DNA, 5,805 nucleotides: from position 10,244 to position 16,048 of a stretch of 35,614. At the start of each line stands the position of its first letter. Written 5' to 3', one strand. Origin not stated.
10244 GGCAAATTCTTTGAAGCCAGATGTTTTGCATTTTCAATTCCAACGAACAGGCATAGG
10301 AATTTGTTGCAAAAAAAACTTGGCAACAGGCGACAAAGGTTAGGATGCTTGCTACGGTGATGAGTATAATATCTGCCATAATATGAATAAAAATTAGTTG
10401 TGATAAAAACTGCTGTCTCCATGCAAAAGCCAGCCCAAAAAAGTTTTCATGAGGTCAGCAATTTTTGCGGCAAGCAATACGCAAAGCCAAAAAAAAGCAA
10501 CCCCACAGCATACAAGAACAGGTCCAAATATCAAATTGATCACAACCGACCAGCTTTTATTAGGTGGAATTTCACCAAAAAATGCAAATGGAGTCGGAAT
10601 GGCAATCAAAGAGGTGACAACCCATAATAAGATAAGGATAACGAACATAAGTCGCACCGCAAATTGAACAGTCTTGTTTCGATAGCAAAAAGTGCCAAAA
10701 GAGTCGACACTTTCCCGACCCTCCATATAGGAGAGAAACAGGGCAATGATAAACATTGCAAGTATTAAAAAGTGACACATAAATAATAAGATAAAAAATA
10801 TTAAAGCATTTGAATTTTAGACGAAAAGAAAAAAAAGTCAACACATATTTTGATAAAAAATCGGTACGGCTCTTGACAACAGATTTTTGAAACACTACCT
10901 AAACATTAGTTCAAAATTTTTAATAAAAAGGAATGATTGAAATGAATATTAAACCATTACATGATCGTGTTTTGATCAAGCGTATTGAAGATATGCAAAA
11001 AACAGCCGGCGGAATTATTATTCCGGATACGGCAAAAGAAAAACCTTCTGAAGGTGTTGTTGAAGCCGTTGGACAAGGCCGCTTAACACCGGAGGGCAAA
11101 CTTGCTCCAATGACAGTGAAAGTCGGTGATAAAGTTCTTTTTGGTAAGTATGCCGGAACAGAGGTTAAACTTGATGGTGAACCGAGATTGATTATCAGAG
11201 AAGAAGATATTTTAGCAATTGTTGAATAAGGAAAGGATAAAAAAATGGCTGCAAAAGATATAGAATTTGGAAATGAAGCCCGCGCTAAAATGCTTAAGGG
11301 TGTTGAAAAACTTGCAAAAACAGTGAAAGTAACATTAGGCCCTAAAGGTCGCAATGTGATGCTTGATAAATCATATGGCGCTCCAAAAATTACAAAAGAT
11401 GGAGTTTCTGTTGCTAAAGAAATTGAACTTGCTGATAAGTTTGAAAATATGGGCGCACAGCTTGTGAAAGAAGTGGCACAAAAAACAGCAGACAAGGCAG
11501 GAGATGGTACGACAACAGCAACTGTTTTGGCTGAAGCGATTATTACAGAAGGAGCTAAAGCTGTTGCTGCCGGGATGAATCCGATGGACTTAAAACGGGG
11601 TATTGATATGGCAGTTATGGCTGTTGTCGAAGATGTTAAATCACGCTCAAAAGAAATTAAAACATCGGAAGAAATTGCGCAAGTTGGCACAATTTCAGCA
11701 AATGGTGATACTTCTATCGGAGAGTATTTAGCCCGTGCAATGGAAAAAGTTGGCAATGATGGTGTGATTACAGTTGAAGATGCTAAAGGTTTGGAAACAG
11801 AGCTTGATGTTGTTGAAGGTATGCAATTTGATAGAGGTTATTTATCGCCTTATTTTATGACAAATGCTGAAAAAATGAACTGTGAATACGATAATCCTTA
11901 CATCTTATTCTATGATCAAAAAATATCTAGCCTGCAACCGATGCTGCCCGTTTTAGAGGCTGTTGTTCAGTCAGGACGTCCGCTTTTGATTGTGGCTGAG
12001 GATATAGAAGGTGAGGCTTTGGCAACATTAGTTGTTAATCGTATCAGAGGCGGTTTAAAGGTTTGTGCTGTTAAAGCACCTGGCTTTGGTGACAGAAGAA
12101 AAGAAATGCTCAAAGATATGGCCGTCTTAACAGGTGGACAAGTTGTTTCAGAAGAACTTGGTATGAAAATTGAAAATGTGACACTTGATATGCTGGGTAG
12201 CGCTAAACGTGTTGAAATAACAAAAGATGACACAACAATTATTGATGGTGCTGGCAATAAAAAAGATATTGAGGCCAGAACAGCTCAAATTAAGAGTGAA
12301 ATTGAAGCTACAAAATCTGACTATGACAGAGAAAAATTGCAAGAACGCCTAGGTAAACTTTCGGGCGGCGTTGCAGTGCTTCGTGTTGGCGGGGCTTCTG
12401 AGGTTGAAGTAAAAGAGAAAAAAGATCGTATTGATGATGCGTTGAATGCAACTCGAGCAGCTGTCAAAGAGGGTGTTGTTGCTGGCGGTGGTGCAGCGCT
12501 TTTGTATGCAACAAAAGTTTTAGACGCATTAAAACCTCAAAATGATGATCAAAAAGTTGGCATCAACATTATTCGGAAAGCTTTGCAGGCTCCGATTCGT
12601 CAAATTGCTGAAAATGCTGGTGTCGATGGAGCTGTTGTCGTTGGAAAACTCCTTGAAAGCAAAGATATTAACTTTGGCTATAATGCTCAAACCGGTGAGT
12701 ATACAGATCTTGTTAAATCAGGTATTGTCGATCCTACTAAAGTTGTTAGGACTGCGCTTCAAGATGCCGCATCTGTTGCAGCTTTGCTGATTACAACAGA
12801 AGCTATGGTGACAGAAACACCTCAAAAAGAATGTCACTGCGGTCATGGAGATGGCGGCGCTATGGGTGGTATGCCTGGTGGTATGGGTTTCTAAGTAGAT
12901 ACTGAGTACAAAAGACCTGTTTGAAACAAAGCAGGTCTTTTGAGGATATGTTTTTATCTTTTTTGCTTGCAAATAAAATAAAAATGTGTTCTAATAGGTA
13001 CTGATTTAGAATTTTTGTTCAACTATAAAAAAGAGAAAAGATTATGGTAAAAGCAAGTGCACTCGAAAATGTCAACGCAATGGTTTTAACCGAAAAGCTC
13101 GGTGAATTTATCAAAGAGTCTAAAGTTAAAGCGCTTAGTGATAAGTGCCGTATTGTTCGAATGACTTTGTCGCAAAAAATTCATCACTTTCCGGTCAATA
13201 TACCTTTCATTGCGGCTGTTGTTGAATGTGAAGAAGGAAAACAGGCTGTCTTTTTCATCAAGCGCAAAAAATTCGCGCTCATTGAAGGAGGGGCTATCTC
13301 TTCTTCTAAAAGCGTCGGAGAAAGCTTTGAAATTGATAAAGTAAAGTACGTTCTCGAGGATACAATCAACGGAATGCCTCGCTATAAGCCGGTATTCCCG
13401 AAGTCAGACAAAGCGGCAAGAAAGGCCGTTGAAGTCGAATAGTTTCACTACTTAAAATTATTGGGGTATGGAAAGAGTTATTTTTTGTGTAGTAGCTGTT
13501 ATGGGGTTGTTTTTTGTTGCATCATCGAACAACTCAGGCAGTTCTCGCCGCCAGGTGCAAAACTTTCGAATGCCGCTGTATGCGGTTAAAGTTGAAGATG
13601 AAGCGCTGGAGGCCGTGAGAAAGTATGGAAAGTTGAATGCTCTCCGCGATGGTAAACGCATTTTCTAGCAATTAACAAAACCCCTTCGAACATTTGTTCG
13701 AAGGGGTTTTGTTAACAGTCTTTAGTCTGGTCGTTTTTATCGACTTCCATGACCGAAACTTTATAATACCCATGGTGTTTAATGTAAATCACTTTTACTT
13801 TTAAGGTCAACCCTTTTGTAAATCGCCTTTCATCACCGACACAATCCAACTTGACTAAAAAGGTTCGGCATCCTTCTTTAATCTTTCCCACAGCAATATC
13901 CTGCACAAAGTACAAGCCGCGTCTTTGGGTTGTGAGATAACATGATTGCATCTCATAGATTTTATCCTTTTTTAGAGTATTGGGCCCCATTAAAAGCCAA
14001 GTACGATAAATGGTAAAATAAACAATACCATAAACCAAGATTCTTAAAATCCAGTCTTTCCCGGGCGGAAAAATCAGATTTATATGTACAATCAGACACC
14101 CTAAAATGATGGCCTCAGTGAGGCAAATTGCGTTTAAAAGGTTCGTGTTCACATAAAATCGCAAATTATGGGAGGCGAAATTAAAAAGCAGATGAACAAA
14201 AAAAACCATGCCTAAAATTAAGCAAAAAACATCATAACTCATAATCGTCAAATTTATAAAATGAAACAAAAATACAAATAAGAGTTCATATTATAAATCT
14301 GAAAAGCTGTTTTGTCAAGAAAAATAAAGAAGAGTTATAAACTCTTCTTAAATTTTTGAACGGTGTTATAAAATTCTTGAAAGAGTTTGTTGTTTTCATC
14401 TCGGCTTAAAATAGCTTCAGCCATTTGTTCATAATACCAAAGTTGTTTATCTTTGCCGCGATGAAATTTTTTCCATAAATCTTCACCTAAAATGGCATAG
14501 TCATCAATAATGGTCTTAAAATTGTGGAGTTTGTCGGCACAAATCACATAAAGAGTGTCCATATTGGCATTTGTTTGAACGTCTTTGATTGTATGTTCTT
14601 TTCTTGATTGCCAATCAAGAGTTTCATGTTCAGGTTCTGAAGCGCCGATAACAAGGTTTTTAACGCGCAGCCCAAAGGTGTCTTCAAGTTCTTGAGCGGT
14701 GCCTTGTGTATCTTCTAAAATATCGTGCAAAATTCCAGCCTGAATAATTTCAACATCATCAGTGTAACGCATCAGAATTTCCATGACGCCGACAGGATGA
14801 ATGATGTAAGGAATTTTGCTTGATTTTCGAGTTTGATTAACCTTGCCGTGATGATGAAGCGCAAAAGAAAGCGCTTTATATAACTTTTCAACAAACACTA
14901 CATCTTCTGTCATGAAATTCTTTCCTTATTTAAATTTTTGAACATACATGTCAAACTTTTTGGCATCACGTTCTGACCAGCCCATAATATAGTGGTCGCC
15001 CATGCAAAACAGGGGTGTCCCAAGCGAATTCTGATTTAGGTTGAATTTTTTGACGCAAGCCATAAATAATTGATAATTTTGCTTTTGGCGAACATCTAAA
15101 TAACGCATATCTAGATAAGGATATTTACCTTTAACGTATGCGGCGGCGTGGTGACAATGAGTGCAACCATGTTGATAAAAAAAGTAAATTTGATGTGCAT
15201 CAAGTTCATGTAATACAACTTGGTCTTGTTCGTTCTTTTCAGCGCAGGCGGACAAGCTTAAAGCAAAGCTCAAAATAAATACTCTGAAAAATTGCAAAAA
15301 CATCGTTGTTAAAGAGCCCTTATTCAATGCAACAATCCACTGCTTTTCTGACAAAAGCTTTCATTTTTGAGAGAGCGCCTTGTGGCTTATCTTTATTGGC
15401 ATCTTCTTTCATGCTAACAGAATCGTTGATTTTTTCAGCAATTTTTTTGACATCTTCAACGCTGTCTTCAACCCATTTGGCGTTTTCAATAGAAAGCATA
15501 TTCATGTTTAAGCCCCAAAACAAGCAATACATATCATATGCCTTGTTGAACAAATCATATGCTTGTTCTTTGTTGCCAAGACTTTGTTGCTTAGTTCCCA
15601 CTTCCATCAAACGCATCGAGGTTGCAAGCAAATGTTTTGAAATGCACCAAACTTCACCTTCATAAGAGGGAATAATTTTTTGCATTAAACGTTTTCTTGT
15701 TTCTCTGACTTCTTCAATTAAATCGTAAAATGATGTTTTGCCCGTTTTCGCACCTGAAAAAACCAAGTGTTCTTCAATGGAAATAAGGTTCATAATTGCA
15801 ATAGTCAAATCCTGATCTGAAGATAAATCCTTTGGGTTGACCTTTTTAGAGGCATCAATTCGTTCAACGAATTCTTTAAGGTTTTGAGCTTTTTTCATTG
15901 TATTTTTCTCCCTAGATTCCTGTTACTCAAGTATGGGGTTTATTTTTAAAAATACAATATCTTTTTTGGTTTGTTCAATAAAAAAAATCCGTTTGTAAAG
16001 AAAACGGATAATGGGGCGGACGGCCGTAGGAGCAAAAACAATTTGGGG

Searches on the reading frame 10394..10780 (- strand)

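Call 32: search_protein_families(library=pfam, proteins=[window:10394-10780:-])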
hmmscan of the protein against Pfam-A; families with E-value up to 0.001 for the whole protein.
window:10394-10780:- (128 aa): 0 families

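Call 65: search_protein_families(library=pfam, proteins=[window:10394-10780:-], max_evalue=0.1)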
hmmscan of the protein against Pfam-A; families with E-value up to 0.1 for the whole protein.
window:10394-10780:- (128 aa): 1 family
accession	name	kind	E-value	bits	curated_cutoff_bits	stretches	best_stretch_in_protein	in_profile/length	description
PF15128.11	T_cell_tran_alt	-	0.098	12.9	27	0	42-70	23-51/92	T-cell leukemia translocation-altered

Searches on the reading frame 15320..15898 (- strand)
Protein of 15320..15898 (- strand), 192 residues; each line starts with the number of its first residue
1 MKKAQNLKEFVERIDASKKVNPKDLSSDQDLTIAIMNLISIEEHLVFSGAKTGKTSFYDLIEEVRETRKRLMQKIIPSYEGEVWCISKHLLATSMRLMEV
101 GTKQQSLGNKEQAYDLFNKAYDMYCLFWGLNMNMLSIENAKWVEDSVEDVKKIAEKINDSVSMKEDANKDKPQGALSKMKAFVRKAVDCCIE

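Call 32: search_protein_families(library=pfam, proteins=[window:15320-15898:-])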
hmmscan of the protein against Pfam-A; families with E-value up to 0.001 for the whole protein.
window:15320-15898:- (192 aa): 0 families

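Call 65: search_protein_families(library=pfam, proteins=[window:15320-15898:-], max_evalue=0.1)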
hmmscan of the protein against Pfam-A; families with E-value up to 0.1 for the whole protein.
window:15320-15898:- (192 aa): 1 family
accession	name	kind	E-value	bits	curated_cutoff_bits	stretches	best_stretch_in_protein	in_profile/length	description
PF15699.10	NPR1_interact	-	0.093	13.8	27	0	56-77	11-32/109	NPR1 interacting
